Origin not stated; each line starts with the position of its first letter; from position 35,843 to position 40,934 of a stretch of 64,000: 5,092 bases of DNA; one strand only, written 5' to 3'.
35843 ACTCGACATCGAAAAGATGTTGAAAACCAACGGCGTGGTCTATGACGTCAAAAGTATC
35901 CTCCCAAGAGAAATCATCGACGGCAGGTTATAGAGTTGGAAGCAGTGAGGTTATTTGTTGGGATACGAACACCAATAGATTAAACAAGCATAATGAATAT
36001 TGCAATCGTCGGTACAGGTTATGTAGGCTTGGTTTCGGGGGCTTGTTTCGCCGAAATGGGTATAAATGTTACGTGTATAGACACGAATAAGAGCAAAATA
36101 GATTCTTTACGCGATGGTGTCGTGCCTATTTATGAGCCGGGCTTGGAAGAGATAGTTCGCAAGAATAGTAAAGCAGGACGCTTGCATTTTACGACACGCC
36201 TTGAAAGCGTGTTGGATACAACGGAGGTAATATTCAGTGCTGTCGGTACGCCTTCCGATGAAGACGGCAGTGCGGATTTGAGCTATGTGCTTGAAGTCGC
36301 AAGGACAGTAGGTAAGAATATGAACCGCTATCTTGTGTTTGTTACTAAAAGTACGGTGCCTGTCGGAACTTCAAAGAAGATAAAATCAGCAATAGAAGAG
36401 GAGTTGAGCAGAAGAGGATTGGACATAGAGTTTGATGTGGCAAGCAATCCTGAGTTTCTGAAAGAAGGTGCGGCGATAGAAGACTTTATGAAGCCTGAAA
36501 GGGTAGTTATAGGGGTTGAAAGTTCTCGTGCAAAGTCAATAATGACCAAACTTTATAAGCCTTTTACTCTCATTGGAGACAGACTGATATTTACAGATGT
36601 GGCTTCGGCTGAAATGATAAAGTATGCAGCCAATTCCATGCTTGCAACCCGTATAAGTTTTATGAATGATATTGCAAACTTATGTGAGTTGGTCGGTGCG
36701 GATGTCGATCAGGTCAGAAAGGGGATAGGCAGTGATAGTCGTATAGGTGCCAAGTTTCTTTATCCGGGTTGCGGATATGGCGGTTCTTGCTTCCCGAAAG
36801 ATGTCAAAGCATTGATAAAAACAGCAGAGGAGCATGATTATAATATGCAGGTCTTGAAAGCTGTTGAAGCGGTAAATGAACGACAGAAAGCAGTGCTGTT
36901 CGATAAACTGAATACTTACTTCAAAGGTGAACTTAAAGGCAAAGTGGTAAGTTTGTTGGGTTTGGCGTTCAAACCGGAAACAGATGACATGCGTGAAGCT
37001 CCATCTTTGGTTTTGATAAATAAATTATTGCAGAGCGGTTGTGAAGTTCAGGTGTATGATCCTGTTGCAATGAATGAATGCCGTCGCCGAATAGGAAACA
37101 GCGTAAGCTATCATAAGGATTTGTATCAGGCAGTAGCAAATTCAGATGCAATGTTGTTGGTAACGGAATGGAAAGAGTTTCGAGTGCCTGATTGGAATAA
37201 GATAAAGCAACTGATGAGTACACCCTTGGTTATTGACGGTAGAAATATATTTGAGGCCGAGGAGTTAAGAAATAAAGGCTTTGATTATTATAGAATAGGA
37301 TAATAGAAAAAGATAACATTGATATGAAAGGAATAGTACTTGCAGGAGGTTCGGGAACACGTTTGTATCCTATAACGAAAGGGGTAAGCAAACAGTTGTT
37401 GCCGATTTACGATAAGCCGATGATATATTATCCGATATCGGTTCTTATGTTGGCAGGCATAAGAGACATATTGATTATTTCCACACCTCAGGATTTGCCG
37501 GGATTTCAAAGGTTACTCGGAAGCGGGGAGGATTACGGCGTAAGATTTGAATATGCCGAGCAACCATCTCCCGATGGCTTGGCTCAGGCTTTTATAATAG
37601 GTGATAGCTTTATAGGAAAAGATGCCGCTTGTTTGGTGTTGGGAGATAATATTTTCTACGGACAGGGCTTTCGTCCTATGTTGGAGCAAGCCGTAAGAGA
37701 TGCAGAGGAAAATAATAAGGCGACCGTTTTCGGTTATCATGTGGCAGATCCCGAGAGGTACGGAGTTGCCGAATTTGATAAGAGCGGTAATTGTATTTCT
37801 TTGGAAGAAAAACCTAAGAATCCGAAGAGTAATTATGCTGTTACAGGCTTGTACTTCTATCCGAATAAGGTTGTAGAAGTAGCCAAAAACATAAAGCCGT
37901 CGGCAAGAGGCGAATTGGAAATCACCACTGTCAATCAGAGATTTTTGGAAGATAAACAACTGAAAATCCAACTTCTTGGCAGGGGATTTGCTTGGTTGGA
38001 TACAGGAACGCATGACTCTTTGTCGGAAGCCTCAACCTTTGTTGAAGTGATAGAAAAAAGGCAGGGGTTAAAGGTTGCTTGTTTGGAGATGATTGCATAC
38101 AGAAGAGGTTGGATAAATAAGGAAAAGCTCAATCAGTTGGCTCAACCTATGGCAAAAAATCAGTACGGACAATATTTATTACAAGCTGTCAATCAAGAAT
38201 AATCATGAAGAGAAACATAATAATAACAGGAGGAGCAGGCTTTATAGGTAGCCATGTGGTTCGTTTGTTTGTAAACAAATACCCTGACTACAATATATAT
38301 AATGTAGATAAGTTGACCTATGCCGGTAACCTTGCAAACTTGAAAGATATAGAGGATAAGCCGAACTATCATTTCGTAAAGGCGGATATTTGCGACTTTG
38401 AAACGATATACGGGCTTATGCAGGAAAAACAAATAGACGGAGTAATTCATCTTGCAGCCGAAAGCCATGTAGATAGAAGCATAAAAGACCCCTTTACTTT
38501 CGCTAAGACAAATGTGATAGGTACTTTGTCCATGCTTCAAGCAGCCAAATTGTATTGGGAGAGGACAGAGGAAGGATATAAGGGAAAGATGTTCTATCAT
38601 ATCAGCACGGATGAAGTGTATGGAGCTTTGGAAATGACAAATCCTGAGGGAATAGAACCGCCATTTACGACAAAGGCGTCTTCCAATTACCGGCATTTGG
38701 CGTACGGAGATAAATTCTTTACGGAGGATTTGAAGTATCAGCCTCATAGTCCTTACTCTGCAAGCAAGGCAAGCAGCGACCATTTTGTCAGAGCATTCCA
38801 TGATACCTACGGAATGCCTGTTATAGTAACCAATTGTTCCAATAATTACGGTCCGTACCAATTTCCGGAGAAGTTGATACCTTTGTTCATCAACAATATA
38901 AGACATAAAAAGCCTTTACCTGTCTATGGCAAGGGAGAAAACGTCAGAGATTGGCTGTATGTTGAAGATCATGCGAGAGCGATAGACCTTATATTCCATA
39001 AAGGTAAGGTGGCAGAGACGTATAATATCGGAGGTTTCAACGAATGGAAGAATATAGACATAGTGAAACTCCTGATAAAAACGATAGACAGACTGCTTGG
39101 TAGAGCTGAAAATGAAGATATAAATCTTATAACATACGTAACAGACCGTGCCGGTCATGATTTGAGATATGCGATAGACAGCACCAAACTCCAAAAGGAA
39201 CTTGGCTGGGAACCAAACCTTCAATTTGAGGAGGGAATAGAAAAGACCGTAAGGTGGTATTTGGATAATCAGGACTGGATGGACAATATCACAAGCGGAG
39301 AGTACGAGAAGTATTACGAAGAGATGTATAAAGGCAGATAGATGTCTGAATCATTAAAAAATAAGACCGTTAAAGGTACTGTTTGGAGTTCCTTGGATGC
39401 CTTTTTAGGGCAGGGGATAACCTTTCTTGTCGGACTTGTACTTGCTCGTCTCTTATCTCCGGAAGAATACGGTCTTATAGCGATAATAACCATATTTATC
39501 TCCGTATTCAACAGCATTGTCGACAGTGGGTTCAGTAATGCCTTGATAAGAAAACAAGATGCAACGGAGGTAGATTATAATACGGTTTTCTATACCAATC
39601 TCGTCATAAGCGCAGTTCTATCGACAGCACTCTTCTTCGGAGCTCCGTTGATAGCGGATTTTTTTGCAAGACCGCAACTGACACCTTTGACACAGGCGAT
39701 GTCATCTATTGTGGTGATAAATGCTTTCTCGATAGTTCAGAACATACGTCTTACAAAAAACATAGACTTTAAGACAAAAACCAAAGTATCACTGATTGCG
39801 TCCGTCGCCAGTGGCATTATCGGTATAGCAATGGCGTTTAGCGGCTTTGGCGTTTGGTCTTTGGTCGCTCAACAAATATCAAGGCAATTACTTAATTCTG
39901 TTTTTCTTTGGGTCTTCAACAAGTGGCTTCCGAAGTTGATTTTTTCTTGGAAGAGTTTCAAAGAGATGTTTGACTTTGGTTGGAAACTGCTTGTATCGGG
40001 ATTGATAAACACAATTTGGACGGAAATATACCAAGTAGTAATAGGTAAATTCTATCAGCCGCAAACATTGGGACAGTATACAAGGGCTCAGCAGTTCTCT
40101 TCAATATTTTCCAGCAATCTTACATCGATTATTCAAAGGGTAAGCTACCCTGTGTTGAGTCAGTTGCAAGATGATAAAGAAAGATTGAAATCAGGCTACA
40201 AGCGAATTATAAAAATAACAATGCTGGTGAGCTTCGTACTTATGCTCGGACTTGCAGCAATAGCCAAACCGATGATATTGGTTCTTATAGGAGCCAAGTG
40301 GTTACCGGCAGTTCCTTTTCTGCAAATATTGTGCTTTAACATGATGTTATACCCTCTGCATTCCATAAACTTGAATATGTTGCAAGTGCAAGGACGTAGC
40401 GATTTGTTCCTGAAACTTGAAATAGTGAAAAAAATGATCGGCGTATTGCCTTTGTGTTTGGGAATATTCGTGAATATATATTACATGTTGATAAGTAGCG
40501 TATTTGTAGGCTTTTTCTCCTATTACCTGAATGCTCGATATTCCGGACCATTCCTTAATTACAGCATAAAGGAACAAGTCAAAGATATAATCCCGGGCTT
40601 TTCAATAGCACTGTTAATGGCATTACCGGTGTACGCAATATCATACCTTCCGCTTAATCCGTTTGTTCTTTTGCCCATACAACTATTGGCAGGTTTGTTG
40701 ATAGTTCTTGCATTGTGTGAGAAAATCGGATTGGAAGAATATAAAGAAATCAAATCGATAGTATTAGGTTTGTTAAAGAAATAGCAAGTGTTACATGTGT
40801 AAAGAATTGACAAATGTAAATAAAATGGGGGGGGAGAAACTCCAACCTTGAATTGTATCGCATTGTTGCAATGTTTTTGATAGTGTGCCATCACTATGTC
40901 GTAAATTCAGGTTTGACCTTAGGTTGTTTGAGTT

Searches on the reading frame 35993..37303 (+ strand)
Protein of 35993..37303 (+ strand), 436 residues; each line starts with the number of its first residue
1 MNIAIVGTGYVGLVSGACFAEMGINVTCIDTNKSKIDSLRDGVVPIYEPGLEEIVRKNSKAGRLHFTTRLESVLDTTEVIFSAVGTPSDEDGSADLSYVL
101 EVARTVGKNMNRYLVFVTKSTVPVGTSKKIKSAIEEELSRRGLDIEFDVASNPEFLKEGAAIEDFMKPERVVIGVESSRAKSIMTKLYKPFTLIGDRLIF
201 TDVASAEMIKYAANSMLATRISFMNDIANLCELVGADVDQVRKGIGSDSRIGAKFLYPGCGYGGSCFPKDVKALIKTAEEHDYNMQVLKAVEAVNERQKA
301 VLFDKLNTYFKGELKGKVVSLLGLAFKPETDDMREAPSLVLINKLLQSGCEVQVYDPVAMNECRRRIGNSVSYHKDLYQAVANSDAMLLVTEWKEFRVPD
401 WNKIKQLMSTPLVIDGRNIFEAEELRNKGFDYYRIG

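Call 6: search_protein_families(library=pfam, proteins=[window:35993-37303:+])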
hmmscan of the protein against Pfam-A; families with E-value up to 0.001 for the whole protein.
window:35993-37303:+ (436 aa): 5 families
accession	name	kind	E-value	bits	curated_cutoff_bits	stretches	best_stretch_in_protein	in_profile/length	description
PF03721.20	UDPG_MGDP_dh_N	-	7.9e-65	218.4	27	1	1-187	1-187/187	UDP-glucose/GDP-mannose dehydrogenase family, NAD binding domain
PF00984.24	UDPG_MGDP_dh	-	1.7e-40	137.4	25.4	1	205-296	2-93/94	UDP-glucose/GDP-mannose dehydrogenase family, central domain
PF03720.21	UDPG_MGDP_dh_C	-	1.7e-34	118.7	30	1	321-421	2-102/103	UDP-glucose/GDP-mannose dehydrogenase family, UDP binding domain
PF02737.24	3HCDH_N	-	0.00028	21.3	22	1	2-80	1-82/180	3-hydroxyacyl-CoA dehydrogenase, NAD binding domain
PF02558.23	ApbA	-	0.00086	19.4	22.2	0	3-59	1-56/150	Ketopantoate reductase PanE/ApbA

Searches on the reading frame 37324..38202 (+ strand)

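Call 6: search_protein_families(library=pfam, proteins=[window:37324-38202:+])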
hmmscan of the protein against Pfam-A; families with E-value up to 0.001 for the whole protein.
window:37324-38202:+ (292 aa): 2 families
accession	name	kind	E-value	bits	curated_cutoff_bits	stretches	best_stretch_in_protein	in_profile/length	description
PF00483.29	NTP_transferase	-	1.1e-76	258.1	21.2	1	2-241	1-243/245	Nucleotidyl transferase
PF12804.13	NTP_transf_3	-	4.4e-08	33.9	27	1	3-125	1-112/160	MobA-like NTP transferase domain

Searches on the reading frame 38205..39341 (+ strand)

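Call 6: search_protein_families(library=pfam, proteins=[window:38205-39341:+])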
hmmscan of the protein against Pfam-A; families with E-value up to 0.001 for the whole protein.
window:38205-39341:+ (378 aa): 7 families
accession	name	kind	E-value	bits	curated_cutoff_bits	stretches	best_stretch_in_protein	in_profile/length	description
PF16363.11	GDP_Man_Dehyd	-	2e-91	307.3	27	2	169-348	138-332/332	GDP-mannose 4,6 dehydratase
PF01370.27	Epimerase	-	8.7e-64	215.6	20.9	1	5-276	1-240/240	NAD dependent epimerase/dehydratase family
PF02719.21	Polysacc_synt_2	-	6.2e-14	52.3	20.2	1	5-115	1-116/293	Polysaccharide biosynthesis protein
PF01073.25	3Beta_HSD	-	1.9e-13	50.5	22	1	6-115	1-104/280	3-beta hydroxysteroid dehydrogenase/isomerase family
PF07993.18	NAD_binding_4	-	3.7e-13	49.7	20.1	1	75-213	87-206/258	Male sterility protein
PF04321.23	RmlD_sub_bind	-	1e-07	31.7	27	1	4-199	2-140/287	RmlD substrate binding domain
PF00106.31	adh_short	-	0.00034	20.6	26.6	0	4-114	2-119/195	short chain dehydrogenase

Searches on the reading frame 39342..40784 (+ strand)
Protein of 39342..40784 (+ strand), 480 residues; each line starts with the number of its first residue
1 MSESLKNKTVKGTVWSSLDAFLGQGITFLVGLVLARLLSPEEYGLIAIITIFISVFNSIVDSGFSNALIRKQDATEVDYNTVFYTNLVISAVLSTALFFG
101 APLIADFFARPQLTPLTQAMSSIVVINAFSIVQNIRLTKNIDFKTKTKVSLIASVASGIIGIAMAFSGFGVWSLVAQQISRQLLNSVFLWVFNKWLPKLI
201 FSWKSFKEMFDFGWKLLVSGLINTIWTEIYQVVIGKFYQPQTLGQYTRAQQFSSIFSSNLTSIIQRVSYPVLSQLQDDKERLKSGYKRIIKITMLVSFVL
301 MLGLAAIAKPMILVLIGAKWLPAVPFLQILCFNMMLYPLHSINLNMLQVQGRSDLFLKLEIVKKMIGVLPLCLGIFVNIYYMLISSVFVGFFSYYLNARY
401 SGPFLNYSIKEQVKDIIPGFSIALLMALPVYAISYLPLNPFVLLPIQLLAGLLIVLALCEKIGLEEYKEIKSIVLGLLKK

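Call 6: search_protein_families(library=pfam, proteins=[window:39342-40784:+])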
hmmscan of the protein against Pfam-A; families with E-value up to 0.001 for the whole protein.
window:39342-40784:+ (480 aa): 2 families
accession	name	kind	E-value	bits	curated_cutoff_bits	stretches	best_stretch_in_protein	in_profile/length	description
PF13440.11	Polysacc_synt_3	-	2e-96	323.2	23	1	33-325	1-293/293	Polysaccharide biosynthesis protein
PF01943.22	Polysacc_synt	-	1.3e-40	140.1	28.2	1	10-276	2-274/274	Polysaccharide biosynthesis protein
